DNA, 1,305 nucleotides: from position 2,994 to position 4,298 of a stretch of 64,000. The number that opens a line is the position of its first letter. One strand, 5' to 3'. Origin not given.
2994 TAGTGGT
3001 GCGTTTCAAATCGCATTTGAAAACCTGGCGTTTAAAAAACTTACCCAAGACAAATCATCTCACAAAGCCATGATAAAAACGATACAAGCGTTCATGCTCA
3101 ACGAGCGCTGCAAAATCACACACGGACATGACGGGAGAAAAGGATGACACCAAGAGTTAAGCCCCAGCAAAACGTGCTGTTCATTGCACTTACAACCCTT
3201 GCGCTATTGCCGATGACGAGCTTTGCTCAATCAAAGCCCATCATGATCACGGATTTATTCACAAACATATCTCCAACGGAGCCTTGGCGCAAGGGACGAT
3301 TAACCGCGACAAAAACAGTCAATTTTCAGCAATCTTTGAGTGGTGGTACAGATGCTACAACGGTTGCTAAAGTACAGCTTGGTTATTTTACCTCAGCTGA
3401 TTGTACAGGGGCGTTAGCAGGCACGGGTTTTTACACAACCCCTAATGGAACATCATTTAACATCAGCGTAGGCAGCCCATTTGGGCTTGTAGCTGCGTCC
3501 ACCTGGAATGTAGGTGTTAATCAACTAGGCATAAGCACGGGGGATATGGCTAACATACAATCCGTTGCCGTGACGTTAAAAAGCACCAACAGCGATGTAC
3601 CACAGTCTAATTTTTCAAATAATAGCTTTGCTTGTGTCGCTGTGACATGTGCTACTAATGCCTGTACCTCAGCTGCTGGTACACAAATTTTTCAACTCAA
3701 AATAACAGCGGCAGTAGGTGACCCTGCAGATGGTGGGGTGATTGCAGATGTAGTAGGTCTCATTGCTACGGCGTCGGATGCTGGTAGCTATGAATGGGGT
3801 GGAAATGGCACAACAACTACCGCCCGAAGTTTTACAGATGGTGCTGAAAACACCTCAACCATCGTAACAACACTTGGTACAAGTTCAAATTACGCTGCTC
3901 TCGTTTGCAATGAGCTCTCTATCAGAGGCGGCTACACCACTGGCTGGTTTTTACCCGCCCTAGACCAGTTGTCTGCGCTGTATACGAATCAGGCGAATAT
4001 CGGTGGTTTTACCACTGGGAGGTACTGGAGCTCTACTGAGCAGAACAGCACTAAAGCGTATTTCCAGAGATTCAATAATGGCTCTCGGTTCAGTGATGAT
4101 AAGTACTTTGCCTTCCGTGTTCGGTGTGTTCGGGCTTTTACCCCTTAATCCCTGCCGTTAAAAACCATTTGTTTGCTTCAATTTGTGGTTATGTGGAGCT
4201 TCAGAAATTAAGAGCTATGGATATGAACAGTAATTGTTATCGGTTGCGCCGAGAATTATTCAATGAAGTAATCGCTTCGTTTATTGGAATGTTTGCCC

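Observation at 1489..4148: A Cys-less asparagine-synthetase/lactam-synthetase-like enzyme is translationally coupled to a secreted DUF1566 protein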

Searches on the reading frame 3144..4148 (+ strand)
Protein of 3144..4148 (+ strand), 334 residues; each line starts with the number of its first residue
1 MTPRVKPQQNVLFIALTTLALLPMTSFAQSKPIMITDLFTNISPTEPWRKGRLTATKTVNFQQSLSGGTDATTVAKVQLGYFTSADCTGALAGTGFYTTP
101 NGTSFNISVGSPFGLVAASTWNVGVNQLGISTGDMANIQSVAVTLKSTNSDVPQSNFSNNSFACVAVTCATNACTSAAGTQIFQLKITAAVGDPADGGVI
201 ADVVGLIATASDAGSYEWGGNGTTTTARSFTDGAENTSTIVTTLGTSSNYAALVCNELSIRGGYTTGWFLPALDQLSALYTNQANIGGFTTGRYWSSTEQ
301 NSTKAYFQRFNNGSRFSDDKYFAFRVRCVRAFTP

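Call 3: search_protein_families(library=pfam, proteins=[window:3144-4148:+], max_evalue=0.1)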
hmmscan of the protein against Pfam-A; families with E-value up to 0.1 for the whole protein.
window:3144-4148:+ (334 aa): 2 families
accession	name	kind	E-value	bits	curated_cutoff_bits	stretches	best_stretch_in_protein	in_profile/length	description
PF07603.17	Lcl_C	-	2.1e-07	31.7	34.9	1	250-330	26-117/117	Lcl C-terminal domain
PF09603.15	Fib_succ_major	-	0.077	13.7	33.9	0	291-330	147-187/187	Fibrobacter succinogenes major domain (Fib_succ_major)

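Call 4: search_protein_families(library=ncbifam, proteins=[window:3144-4148:+], max_evalue=0.1)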
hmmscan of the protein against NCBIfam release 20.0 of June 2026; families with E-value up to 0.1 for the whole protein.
window:3144-4148:+ (334 aa): 1 family
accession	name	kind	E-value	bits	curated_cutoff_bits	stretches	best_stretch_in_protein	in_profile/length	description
NF046116.1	adhesin_Lcl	equivalog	9.1e-08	31.1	500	1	262-332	361-431/431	collagen-like adhesin Lcl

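Call 22: find_encoding_contigs(protein=window:3144-4148:+, flank=10000, max_places=3)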
Protein window:3144-4148:+ (334 aa): 1 contig read that carries it; 1 place shown.
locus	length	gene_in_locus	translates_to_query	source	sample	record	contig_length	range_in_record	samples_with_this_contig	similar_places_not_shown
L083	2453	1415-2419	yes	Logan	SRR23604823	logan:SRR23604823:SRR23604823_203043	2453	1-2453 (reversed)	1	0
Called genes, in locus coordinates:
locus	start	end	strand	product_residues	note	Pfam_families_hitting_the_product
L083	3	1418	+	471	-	?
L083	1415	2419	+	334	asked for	PF07603:Lcl_C (weak)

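Call 34: find_homologous_proteins(query=window:3144-4148:+, max_evalue=0.001)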
Query window:3144-4148:+ (334 aa): 124 proteins with E <= 0.001 among 4910 candidates; the best 120 are listed.
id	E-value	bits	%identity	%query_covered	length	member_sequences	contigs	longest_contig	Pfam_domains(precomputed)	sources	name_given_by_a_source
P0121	7.1e-215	730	100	100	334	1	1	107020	PF07603.18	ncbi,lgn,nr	ncbi:MAG: hypothetical protein P1U32_01840 [Legionellaceae bacterium]|nr:hypothetical protein [Legio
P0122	1.2e-133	463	71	96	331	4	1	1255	PF07603.18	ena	-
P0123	5.9e-130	451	66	100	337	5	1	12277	PF07603.18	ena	-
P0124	1.5e-129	450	67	99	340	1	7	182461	PF07603.18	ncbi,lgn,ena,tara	tara:strand:+ start:8708 stop:9730 length:1023 start_codon:yes stop_codon:yes gene_type:complete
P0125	1.0e-128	447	68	100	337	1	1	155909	PF07603.18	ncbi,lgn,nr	ncbi:MAG: DUF1566 domain-containing protein [Legionellaceae bacterium]|nr:DUF1566 domain-containing 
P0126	5.7e-125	435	66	99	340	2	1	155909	PF07603.18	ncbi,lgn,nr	ncbi:MAG: DUF1566 domain-containing protein [Legionellaceae bacterium]|nr:DUF1566 domain-containing 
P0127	7.3e-125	434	63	100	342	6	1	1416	PF07603.18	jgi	-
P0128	1.2e-120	420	65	98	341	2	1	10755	PF07603.18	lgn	-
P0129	4.4e-116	405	61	99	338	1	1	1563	PF07603.18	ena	-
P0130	4.8e-116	405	62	99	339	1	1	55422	PF07603.18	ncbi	-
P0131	5.4e-116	405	64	99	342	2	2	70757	PF07603.18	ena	-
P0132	3.1e-110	386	60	99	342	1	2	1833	-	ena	-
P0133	6.1e-108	379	58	100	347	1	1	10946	PF07603.18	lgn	-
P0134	6.8e-108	379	68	84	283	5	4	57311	PF07603.18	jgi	-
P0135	5.2e-107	376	56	100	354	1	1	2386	PF07603.18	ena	-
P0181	1.2e-82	296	50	98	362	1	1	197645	-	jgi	jgi:hypothetical protein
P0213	1.7e-60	223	45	94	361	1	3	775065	-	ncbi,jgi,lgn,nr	ncbi:MAG: protein with a bacterial immunoglobulin-like domain [Gammaproteobacteria bacterium]|jgi:hy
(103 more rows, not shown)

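Call 35: find_encoding_contigs(protein=P0125, flank=7000, max_places=2)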
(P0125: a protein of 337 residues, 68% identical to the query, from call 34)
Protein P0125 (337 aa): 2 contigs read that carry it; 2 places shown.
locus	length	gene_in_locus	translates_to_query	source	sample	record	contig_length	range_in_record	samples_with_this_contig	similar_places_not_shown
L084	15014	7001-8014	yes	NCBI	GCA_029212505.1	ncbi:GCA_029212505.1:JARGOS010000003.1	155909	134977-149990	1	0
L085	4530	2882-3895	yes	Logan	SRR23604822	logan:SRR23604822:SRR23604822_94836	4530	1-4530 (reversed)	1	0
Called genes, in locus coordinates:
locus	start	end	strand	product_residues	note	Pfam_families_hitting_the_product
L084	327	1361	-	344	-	PF17762:HTH_ParB (faint), PF17761:DUF1016_N, PF06250:YhcG_C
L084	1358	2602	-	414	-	PF13356:Arm-DNA-bind_3, PF00589:Phage_integrase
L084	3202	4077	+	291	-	-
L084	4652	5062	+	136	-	-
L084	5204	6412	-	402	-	PF13356:Arm-DNA-bind_3, PF22022:Phage_int_M, PF00589:Phage_integrase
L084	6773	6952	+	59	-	-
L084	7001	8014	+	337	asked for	PF07603:Lcl_C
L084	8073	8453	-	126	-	-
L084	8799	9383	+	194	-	-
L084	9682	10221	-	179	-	PF11086:DUF2878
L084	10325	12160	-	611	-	PF00226:DnaJ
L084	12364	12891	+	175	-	-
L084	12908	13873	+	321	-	-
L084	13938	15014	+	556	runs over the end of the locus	PF07504:FTP, PF01447:Peptidase_M4, PF02868:Peptidase_M4_C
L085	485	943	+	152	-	-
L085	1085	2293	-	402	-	PF13356:Arm-DNA-bind_3, PF22022:Phage_int_M, PF00589:Phage_integrase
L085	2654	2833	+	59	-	-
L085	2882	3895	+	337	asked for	PF07603:Lcl_C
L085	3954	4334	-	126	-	-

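Call 36: find_encoding_contigs(protein=P0124, flank=7000, max_places=2)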
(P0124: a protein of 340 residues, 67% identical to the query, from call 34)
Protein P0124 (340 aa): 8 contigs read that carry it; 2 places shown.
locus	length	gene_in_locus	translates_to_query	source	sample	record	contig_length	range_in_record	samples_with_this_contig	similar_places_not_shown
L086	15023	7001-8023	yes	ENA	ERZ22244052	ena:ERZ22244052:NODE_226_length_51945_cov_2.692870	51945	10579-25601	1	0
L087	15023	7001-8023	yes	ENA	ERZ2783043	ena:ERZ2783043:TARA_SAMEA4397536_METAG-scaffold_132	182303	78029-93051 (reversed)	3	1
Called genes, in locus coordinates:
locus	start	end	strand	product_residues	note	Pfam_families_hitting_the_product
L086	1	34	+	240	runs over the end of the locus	-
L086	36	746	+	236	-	PF02353:CMAS, PF06325:PrmA, PF13489:Methyltransf_23, PF05401:NodS, PF13847:Methyltransf_31, PF08241:Methyltransf_11, PF08242:Methyltransf_12, PF13649:Methyltransf_25, +2 more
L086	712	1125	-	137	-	PF04352:ProQ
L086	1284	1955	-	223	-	PF13645:YkuD_2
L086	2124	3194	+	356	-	-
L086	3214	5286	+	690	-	PF01619:Pro_dh, PF00171:Aldedh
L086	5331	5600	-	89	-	PF03776:MinE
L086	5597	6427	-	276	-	PF01656:CbiA, PF02374:ArsA_ATPase (weak), PF06564:CBP_BcsQ (weak), PF09140:MipZ, PF10609:ParA, PF13614:AAA_31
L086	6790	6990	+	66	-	-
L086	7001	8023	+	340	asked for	PF07603:Lcl_C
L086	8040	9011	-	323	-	PF00586:AIRS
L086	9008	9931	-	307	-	PF21088:MS_channel_1st (weak), PF00924:MS_channel_2nd, PF21082:MS_channel_3rd, PF24956:Msl2-3_C (weak)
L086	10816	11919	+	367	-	-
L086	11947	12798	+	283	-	PF00756:Esterase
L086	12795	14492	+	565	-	PF02696:SelO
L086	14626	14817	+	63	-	-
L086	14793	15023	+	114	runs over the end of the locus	PF07603:Lcl_C (weak)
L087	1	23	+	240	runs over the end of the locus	-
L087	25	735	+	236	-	PF02353:CMAS, PF06325:PrmA, PF13489:Methyltransf_23, PF05401:NodS, PF13847:Methyltransf_31, PF08241:Methyltransf_11, PF08242:Methyltransf_12, PF13649:Methyltransf_25, +2 more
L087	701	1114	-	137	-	PF04352:ProQ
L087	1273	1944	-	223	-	PF13645:YkuD_2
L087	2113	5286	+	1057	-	PF18327:PRODH, PF14850:Pro_dh-DNA_bdg, PF01619:Pro_dh, PF00171:Aldedh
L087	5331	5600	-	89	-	PF03776:MinE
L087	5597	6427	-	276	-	PF01656:CbiA, PF02374:ArsA_ATPase (weak), PF06564:CBP_BcsQ (weak), PF09140:MipZ, PF10609:ParA, PF13614:AAA_31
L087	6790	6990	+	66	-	-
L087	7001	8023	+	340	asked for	PF07603:Lcl_C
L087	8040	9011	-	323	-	PF00586:AIRS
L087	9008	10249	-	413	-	PF21088:MS_channel_1st (weak), PF00924:MS_channel_2nd, PF21082:MS_channel_3rd, PF24956:Msl2-3_C (faint)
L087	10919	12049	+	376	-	PF08240:ADH_N, PF00107:ADH_zinc_N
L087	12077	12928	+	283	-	PF00756:Esterase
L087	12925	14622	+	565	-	PF02696:SelO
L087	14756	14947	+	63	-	-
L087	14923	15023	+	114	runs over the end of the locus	PF07603:Lcl_C (weak)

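Call 58: find_related_loci(query=A3, collection=viral_contigs, flank=8000)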
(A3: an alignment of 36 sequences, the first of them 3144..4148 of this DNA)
Query A3 (334 aa) in viral_contigs; peptide patterns used: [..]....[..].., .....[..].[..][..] (x = any residue, [..] = any of these).
38 stretches matched a pattern, but none encodes a relative of the query by tblastn (E <= 1e-3).

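Call 61: predict_structure(alignment_id=A3)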
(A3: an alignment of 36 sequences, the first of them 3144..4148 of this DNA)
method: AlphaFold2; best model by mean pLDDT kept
length: 334 residues; sequences in the alignment: 36
mean_pLDDT: 89.4   pTM: 0.82
mean pLDDT of the five models: 89.4, 87.2, 85.9, 84.2, 81.5
residues with pLDDT >= 90: 255; 70-90: 34; 50-70: 30; < 50: 15
segments of 3 or more residues with pLDDT < 50: 1-4, 44-53
pLDDT, mean of each block of 10 residues (from residue 1): 50 64 56 86 51 71 95 97 95 94 93 94 95 96 95 91 96 93 96 95 94 95 97 98 94 95 90 98 96 98 98 98 98 83
secondary structure, 60 per line:
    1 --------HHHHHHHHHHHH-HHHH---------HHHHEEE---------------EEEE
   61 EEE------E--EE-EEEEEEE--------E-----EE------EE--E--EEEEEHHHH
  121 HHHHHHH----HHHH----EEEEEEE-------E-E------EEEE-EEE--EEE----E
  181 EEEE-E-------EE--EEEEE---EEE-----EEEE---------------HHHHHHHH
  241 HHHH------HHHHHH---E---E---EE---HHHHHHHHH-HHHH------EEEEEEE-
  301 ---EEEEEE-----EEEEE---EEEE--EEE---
elements in order: H9-20 H22-25 H35-38 E39-41 E57-63 E76-82 E112-116 H117-127 H132-135 E140-146 E163-166 E168-170 E173-175 E180-184 E198-202 E206-208 E214-217 H233-244 H251-256 H273-281 H283-286 E293-299 E304-309 E315-319 E323-326 E329-331

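Call 65: fold_search(model_id=the predicted structure, library=pdb)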
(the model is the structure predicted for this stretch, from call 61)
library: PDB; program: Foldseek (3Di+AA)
matches with E <= 10: 345; with E <= 0.001: 2
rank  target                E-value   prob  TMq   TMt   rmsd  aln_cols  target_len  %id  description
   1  8q4e_A                4.7e-06  1.00  0.31  0.75   3.4       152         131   24  Structure of Legionella pneumophila Lcl C-terminal domain (released 2023-12-27)
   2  4eps                  4.2e-05  1.00  0.33  0.24  11.8       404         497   12  Crystal structure of a fimbrial protein (BACOVA_04982) from Bacteroides ovatus ATCC 8483 at 1.85 A resolution (released 2012-06-13)
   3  3t2l                  1.8e-02  0.38  0.16  0.19  11.3       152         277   11  Crystal structure of a Putative cell adhesion protein (BF1858) from Bacteroides fragilis NCTC 9343 at 2.33 A resolution (released 2011-08-10)
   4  8oks_B                8.3e-02  0.85  0.19  0.50   6.4       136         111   10  Crystal structure of Bdellovibrio bacteriovorus Bd2740 C-terminal domain (released 2023-10-25)
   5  3b2m_A                1.2e-01  0.09  0.15  0.16  10.0       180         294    9  Crystal Structure of the Major Pilin from Streptococcus pyogenes (released 2007-12-18)
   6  2qng                  1.3e-01  0.20  0.18  0.28   8.7       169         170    9  Crystal structure of unknown function protein SAV2460 (released 2007-07-31)
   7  3gle_B                1.4e-01  0.11  0.14  0.16  13.9       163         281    8  Crystal Structure of the Major Pilin from Streptococcus pyogenes N168A mutant (released 2009-06-02)
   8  1oz7_B                1.6e-01  0.91  0.19  0.48   3.5       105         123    7  Crystal structure of Echicetin from the venom of Indian saw-scaled viper (Echis carinatus) at 2.4 resolution (released 2003-12-30)
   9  8oks_A                1.7e-01  0.66  0.18  0.48   6.5       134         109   11  Crystal structure of Bdellovibrio bacteriovorus Bd2740 C-terminal domain (released 2023-10-25)
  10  1c3a_B                1.7e-01  0.54  0.18  0.42   8.7       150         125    8  CRYSTAL STRUCTURE OF FLAVOCETIN-A FROM THE HABU SNAKE VENOM, A NOVEL CYCLIC TETRAMER OF C-TYPE LECTIN-LIKE HETERODIMER (released 2000-03-06)
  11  3gld_A                2.1e-01  0.08  0.16  0.17   9.7       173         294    9  Crystal Structure of the Major Pilin from Streptococcus pyogenes E117A mutant (released 2009-06-02)
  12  2e3x_B                2.6e-01  0.51  0.15  0.35   6.5        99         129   10  Crystal structure of Russell's viper venom metalloproteinase (released 2007-12-11)
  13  1iod_B                2.6e-01  0.38  0.18  0.44   9.2       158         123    8  CRYSTAL STRUCTURE OF THE COMPLEX BETWEEN THE COAGULATION FACTOR X BINDING PROTEIN FROM SNAKE VENOM AND THE GLA DOMAIN  (released 2001-06-27)
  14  1umr_C                2.8e-01  0.60  0.21  0.51   7.3       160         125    8  Crystal structure of the platelet activator convulxin, a disulfide linked a4b4 cyclic tetramer from the venom of Crota (released 2003-11-21)
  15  3gld_C                3.0e-01  0.08  0.14  0.16  12.9       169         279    9  Crystal Structure of the Major Pilin from Streptococcus pyogenes E117A mutant (released 2009-06-02)
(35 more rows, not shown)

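Call 66: find_encoding_contigs(protein=P0131, flank=7000, max_places=2)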
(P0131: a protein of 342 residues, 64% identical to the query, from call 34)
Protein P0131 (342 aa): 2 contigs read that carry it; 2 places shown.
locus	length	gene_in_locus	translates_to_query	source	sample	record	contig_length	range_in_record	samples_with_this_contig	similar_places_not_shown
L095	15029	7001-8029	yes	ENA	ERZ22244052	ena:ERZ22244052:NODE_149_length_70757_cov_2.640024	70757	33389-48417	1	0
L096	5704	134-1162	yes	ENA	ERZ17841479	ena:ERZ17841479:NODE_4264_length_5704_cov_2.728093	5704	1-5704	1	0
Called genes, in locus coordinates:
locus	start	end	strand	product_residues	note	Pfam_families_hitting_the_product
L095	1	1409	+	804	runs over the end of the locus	PF01326:PPDK_N, PF00391:PEP-utilizers, PF02896:PEP-utilizers_C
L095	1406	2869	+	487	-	PF00999:Na_H_Exchanger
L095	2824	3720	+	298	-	PF02749:QRPTase_N, PF01729:QRPTase_C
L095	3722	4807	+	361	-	PF03033:Glyco_transf_28, PF04101:Glyco_tran_28_C, PF00201:UDPGT (weak)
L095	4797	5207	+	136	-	PF07883:Cupin_2 (weak)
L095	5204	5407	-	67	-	-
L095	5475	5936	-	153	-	-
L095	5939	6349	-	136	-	PF01850:PIN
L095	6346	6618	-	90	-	PF04014:MazE_antitoxin (weak)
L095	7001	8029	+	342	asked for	PF07603:Lcl_C (faint)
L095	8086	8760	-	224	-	PF01027:Bax1-I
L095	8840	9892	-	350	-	-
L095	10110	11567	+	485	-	-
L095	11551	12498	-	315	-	-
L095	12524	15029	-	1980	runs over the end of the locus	-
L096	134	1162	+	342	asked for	PF07603:Lcl_C (faint)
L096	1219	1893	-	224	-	PF01027:Bax1-I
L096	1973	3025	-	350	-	-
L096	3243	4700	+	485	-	-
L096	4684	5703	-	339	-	?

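Call 67: find_encoding_contigs(protein=P0181, flank=7000, max_places=2)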
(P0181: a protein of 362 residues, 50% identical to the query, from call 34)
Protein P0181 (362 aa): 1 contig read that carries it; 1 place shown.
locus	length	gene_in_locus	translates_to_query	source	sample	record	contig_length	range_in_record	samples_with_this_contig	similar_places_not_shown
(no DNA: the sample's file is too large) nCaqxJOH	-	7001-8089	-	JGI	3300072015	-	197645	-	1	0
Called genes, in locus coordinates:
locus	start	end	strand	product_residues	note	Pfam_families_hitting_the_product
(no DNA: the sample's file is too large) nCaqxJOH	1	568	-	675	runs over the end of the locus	PF00724:Oxidored_FMN, PF01266:DAO (faint), PF13434:Lys_Orn_oxgnase (faint), PF00890:FAD_binding_2 (weak), PF03486:HI0933_like (weak), PF07992:Pyr_redox_2, PF12831:FAD_oxidored (weak), PF13450:NAD_binding_8, +2 more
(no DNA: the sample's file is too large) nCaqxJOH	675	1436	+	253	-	PF00106:adh_short, PF08659:KR, PF13561:adh_short_C2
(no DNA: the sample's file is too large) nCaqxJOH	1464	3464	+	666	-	PF03169:OPT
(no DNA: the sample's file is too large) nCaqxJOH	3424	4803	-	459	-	PF05761:5_nucleotid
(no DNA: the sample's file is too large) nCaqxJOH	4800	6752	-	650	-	PF16177:ACAS_N, PF00501:AMP-binding, PF13193:AMP-binding_C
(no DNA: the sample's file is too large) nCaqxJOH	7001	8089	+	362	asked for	-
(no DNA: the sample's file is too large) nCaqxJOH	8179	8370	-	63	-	-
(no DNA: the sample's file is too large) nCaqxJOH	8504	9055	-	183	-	PF07152:YaeQ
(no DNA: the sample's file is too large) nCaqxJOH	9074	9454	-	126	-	PF03819:MazG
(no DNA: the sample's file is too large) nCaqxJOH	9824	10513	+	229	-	-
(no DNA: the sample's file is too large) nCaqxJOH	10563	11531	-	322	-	PF00152:tRNA-synt_2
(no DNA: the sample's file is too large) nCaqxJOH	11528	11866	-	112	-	PF01883:FeS_assembly_P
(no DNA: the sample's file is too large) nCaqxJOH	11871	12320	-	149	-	PF01592:NifU_N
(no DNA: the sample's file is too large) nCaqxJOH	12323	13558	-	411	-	PF00155:Aminotran_1_2 (weak), PF00266:Aminotran_5, PF01212:Beta_elim_lyase (weak)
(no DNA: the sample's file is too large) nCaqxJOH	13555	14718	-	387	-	PF19295:SufBD_N, PF01458:SUFBD_core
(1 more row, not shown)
